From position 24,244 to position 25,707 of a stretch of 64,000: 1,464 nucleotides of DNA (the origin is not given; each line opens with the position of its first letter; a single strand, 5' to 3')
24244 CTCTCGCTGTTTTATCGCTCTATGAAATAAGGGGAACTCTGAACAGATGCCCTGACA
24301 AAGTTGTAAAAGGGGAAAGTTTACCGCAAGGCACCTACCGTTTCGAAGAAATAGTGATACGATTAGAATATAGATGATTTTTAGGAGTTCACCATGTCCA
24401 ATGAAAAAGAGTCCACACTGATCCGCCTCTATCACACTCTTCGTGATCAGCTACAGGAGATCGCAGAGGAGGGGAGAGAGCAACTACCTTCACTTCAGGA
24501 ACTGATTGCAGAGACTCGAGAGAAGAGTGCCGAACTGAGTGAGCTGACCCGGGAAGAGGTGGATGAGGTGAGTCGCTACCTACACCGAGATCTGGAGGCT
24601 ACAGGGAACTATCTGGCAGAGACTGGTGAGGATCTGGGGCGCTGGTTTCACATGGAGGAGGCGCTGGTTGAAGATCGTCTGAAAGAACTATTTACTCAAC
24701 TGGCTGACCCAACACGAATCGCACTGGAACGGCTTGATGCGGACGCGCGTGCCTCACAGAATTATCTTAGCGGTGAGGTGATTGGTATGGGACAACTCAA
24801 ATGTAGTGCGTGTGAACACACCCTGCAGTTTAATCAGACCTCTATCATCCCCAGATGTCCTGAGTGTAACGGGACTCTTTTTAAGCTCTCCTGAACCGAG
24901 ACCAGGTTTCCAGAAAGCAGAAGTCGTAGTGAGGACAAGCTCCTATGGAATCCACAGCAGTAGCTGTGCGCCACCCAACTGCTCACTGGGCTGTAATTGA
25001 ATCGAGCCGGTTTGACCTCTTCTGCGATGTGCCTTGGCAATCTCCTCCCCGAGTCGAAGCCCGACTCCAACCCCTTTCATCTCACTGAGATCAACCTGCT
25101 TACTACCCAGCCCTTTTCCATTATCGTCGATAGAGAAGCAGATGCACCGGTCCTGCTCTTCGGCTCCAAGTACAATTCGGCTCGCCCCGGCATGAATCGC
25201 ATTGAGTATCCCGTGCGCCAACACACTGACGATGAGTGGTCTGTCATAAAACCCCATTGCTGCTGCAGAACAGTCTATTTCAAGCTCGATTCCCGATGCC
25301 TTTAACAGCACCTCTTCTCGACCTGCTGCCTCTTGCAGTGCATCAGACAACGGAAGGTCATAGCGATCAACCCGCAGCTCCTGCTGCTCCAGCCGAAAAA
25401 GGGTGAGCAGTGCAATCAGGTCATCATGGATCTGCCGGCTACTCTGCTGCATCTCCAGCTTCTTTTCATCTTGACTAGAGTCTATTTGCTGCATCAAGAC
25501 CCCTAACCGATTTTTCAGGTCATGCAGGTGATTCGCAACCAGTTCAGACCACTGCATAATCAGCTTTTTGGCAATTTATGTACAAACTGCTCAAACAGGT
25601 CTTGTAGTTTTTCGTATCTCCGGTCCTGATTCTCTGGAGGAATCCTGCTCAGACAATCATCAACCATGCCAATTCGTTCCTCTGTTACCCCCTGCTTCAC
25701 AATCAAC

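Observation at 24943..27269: A soluble histidine kinase plus a REC-TPR response regulator sit exactly where ftsZ should be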

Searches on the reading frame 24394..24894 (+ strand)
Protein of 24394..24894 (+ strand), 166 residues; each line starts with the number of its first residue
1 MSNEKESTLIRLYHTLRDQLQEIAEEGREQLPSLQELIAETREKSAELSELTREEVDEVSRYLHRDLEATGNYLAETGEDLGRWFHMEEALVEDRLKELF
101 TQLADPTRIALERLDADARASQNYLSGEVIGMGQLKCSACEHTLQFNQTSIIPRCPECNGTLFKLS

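Call 3: search_protein_families(library=pfam, proteins=[window:24394-24894:+], max_evalue=0.01)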
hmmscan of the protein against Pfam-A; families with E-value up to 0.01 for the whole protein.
window:24394-24894:+ (166 aa): 1 family
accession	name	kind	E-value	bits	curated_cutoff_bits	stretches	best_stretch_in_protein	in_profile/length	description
PF07295.17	DUF1451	-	2e-40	138.8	26.1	1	22-164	2-143/146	Zinc-ribbon containing domain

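Call 4: search_protein_families(library=ncbifam, proteins=[window:24394-24894:+], max_evalue=0.01)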
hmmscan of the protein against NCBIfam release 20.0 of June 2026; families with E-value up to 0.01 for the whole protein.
window:24394-24894:+ (166 aa): 1 family
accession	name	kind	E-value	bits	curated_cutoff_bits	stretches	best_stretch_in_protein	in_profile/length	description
NF008261.0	PRK11032.1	equivalog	3.9e-22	79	183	1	12-164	7-154/160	zinc ribbon-containing protein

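Call 75: search_protein_families(library=padloc, proteins=[window:24394-24894:+], max_evalue=0.01)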
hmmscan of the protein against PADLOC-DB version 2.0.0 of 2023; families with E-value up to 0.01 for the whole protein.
window:24394-24894:+ (166 aa): 0 families

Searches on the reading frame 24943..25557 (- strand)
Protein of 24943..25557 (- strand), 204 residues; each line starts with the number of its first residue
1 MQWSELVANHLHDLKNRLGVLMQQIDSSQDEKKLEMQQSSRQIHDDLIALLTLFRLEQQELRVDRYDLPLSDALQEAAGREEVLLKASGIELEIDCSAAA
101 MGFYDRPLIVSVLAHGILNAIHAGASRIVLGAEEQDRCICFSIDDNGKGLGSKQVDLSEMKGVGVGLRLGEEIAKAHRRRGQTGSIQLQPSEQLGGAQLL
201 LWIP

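Call 3: search_protein_families(library=pfam, proteins=[window:24943-25557:-], max_evalue=0.01)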
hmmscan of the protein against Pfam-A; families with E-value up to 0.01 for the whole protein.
window:24943-25557:- (204 aa): 1 family
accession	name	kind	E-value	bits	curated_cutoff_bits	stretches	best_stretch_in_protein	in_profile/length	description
PF02518.31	HATPase_c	-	1.1e-05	26.3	26.4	1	105-204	2-108/111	Histidine kinase-, DNA gyrase B-, and HSP90-like ATPase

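Call 4: search_protein_families(library=ncbifam, proteins=[window:24943-25557:-], max_evalue=0.01)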
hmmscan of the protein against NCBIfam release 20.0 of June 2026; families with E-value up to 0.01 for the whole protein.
window:24943-25557:- (204 aa): 15 families
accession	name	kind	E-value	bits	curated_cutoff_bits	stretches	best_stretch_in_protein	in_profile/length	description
TIGR02966.1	phoR_proteo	equivalog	6.7e-09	35.2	334.2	1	5-155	116-278/333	phosphate regulon sensor histidine kinase PhoR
NF007898.0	PRK10604.1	equivalog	5e-08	32.5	478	1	7-203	216-421/433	two-component system sensor histidine kinase RstB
NF008312.0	PRK11100.1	equivalog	1.5e-06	27.4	356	1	36-178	297-453/477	two-component system sensor histidine kinase CreC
NF040750.1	tetrathio_HK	equivalog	1.5e-05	23.7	750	1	83-169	431-524/555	tetrathionate respiration histidine kinase TtrS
NF008184.0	PRK10935.1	equivalog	2.7e-05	23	553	1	10-154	378-519/565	nitrate/nitrite two-component system sensor histidine kinase NarQ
NF046044.1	PnpS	equivalog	3.9e-05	22.8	400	1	37-155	214-334/390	two-component system histidine kinase PnpS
NF041832.1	near_NosP_CTERM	subfamily_domain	4.1e-05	22.8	400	1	27-155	40-168/370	NahK/ErcS family hybrid sensor histidine kinase/response regulator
NF033092.0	HK_WalK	equivalog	8.1e-05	21.4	725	1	49-156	428-538/594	cell wall metabolism sensor histidine kinase WalK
NF008649.0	PRK11644.1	equivalog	0.00014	20.8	408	1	36-155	346-460/499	signal transduction histidine-protein kinase/phosphatase UhpB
NF007664.1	PRK10337.1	equivalog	0.00025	19.9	475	1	49-156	285-391/442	quorum sensing histidine kinase QseC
NF007007.0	PRK09470.1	equivalog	0.00027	20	486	1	32-156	281-403/463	envelope stress sensor histidine kinase CpxA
NF012163.2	BaeS_SmeS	equivalog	0.00041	19.4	500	1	5-156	242-402/457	sensor histidine kinase efflux regulator BaeS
NF007688.0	PRK10364.1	equivalog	0.00061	18.7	479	1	109-204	352-450/460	two-component system sensor histidine kinase ZraS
TIGR01386.1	cztS_silS_copS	subfamily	0.0028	16.7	292.55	1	49-153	296-400/457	heavy metal sensor histidine kinase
NF047794.1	HisKinPtgB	equivalog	0.0086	14.4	1000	0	11-61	159-209/656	two-component system sensor histidine kinase PgtB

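Call 14: find_homologous_proteins(query=window:24943-25557:-)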
Query window:24943-25557:- (204 aa): 14 proteins with E <= 0.001 among 392 candidates.
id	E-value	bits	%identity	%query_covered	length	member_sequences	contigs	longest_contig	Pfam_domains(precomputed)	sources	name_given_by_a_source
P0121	1.3e-125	435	100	100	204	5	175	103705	PF02518.32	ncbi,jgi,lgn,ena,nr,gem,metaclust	ncbi:MAG: hypothetical protein HON68_04745 [Gammaproteobacteria bacterium]|jgi:signal transduction h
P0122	3.1e-79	284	67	100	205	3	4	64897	PF02518.32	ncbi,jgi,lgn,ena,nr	ncbi:MAG: HAMP domain-containing histidine kinase [Gammaproteobacteria bacterium]|jgi:signal transdu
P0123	2.2e-67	245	57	100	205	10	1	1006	PF02518.32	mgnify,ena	mgnify:CR=1 FL=1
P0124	6.8e-65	237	55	100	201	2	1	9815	PF02518.32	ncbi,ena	-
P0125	7.4e-65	237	55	100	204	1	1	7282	PF02518.32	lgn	-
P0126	7.9e-65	237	57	100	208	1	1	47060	-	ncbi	-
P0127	3.2e-64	235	57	100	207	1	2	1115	-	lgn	-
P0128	1.0e-63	233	56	100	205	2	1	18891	-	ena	-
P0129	3.8e-61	225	56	100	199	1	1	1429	-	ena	-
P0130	5.2e-60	221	55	100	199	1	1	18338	-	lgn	-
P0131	4.3e-59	218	55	100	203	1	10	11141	-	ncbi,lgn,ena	-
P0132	3.8e-58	215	53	100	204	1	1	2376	PF02518.32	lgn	-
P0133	8.7e-58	214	54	100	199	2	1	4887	-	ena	-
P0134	3.0e-34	137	61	56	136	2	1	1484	-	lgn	-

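Call 39: search_protein_representatives(alignment_id=A3)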
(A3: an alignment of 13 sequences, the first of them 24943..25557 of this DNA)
Query: 13 sequences, 204 profile positions. Proteins with E-value up to 0.001 (for the whole library): 5729; up to 1e-10: 380; up to 1e-30: 5. The best 150 are listed.
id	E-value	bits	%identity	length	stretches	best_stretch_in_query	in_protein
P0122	3.0e-95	334.3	-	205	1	1-204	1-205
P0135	5.5e-52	192.9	-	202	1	1-204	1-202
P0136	7.2e-38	146.9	-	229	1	1-204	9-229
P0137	1.0e-31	126.7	-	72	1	1-72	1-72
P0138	2.0e-31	125.8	-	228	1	4-204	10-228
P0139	8.4e-29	117.2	-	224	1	2-204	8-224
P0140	1.3e-28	116.6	-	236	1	2-204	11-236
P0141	1.4e-28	116.5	-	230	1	2-204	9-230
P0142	9.6e-28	113.8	-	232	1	2-196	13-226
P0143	1.0e-27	113.7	-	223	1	4-204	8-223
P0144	5.5e-27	111.3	-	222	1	4-204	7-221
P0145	8.0e-27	110.8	-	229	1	1-204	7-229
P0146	1.3e-26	110.1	-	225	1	6-204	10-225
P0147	3.3e-26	108.8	-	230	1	3-204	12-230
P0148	3.3e-26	108.7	-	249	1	2-204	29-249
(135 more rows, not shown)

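Call 67: predict_structure(alignment_id=A3)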
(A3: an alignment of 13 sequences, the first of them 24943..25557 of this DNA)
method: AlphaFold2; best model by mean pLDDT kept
length: 204 residues; sequences in the alignment: 13
mean_pLDDT: 79.9   pTM: 0.66
mean pLDDT of the five models: 79.9, 79.4, 72.5, 71.6, 68.4
residues with pLDDT >= 90: 47; 70-90: 119; 50-70: 34; < 50: 4
segments of 3 or more residues with pLDDT < 50: none
pLDDT, mean of each block of 10 residues (from residue 1): 67 81 79 75 73 67 61 88 86 87 82 89 92 88 88 61 63 84 89 91 91
secondary structure, 60 per line:
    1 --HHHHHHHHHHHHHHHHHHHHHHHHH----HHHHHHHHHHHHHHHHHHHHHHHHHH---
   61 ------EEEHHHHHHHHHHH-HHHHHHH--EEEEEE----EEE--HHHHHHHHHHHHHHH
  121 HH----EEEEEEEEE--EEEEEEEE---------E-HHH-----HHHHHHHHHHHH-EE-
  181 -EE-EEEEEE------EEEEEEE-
elements in order: H3-27 H32-57 E67-69 H70-80 H82-88 E91-96 E101-103 H106-122 E127-135 E138-145 H165-176 E185-190 E197-203

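Call 72: fold_search(model_id=the predicted structure, library=pdb)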
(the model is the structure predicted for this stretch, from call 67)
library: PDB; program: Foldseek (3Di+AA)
matches with E <= 10: 518; with E <= 0.001: 257
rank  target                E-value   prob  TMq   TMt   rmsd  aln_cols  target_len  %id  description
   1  6rgy_A                2.7e-11  1.00  0.59  0.52   8.3       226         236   21  Revisiting pH-gated conformational switch. Complex HK853-RR468 pH 7.5 (released 2020-02-19)
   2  4q20_A                8.2e-11  1.00  0.58  0.52   8.2       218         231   18  Crystal structure of a C-terminal part of tyrosine kinase (DivL) from Caulobacter crescentus CB15 at 2.50 A resolution (released 2014-04-23)
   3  4gcz_A                8.7e-11  1.00  0.55  0.32   8.8       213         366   19  Structure of a blue-light photoreceptor (released 2013-06-19)
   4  5uht_A                9.3e-11  1.00  0.58  0.51   8.5       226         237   21  Structure of the Thermotoga maritima HK853-BeF3-RR468 complex at pH 5.0 (released 2017-12-27)
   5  4jav_B                1.1e-10  1.00  0.58  0.50   7.1       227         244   20  Structural basis of a rationally rewired protein-protein interface (HK853wt and RR468mutant V13P, L14I, I17M and N21V) (released 2013-09-04)
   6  4q20_B                1.1e-10  1.00  0.57  0.52   8.8       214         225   18  Crystal structure of a C-terminal part of tyrosine kinase (DivL) from Caulobacter crescentus CB15 at 2.50 A resolution (released 2014-04-23)
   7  6rh0_A                1.2e-10  1.00  0.60  0.53   8.2       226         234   21  Revisiting pH-gated conformational switch. Complex HK853-RR468 pH 5.5 (released 2020-02-19)
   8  6rgy_B                1.3e-10  1.00  0.60  0.52   8.2       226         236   20  Revisiting pH-gated conformational switch. Complex HK853-RR468 pH 7.5 (released 2020-02-19)
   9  6rfv_B                1.3e-10  1.00  0.59  0.53   8.2       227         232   21  Revisiting pH-gated conformational switch. Complex HK853-RR468 pH 7 (released 2020-02-19)
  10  6rh7_B                1.8e-10  1.00  0.60  0.53   8.1       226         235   21  Revisiting pH-gated conformational switch. Complex HK853 mutant H260A -RR468 mutant D53A pH 7.5 (released 2020-02-19)
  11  6rgz_A                2.0e-10  1.00  0.59  0.52   8.2       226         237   19  Revisiting pH-gated conformational switch. Complex HK853-RR468 pH 6.5 (released 2020-02-19)
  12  6rfv_A                2.1e-10  1.00  0.59  0.53   8.1       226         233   21  Revisiting pH-gated conformational switch. Complex HK853-RR468 pH 7 (released 2020-02-19)
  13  3dge_A                2.4e-10  1.00  0.59  0.51   8.2       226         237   20  Structure of a histidine kinase-response regulator complex reveals insights into Two-component signaling and a novel c (released 2009-07-07)
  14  6azr_A                2.9e-10  1.00  0.58  0.52   8.4       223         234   21  Crystal structure of the T264A HK853cp-BeF3-RR468 complex (released 2017-12-27)
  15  6rh8_A                3.0e-10  1.00  0.59  0.51   8.2       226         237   21  Revisiting pH-gated conformational switch. Complex HK853 mutant H260A -RR468 mutant D53A pH 5.3 (released 2020-02-19)
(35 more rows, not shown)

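Call 75: search_protein_families(library=padloc, proteins=[window:24943-25557:-], max_evalue=0.01)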
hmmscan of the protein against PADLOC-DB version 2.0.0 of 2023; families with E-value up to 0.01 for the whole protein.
window:24943-25557:- (204 aa): 0 families
